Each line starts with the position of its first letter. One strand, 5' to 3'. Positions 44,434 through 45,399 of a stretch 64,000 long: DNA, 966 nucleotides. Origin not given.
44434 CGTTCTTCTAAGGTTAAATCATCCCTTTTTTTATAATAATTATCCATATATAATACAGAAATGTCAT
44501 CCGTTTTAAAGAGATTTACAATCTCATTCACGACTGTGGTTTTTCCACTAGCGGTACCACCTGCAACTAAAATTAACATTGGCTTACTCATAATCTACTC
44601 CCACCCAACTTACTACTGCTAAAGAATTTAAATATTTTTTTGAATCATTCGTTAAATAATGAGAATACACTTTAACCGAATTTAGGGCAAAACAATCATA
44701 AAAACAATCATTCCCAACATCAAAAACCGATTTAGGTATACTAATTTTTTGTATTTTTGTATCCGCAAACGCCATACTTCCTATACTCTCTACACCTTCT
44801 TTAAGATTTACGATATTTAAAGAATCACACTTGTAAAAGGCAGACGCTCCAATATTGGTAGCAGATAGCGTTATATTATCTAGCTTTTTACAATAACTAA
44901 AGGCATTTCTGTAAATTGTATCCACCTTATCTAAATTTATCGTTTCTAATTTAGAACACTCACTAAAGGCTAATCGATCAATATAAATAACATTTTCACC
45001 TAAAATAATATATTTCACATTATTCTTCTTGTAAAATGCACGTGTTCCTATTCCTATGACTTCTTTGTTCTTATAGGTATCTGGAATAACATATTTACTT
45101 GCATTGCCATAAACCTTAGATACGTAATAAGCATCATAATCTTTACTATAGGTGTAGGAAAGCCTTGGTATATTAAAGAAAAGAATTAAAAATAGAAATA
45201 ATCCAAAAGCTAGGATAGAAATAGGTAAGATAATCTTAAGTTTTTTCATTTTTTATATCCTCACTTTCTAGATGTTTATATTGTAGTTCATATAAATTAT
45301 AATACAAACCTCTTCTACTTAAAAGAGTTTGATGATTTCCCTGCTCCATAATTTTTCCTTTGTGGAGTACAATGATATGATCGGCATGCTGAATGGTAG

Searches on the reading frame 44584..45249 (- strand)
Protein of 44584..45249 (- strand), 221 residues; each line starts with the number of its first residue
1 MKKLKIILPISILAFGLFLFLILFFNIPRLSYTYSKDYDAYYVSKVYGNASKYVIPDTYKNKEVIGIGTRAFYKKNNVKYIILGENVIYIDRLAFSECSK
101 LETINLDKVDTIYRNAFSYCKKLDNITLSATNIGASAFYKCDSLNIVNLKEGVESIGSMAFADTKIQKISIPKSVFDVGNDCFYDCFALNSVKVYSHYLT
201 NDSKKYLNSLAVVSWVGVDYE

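Call 29: search_protein_families(library=pfam, proteins=[window:44584-45249:-], max_evalue=0.001)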
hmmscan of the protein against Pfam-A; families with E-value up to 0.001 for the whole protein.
window:44584-45249:- (221 aa): 2 families
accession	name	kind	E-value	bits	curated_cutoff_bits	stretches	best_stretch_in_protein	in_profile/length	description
PF13306.12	LRR_5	-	4.3e-32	111.1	27.7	2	111-197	2-89/127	BspA type Leucine rich repeat region (6 copies)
PF13855.12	LRR_8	-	7.6e-06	26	27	0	66-107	15-57/61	Leucine rich repeat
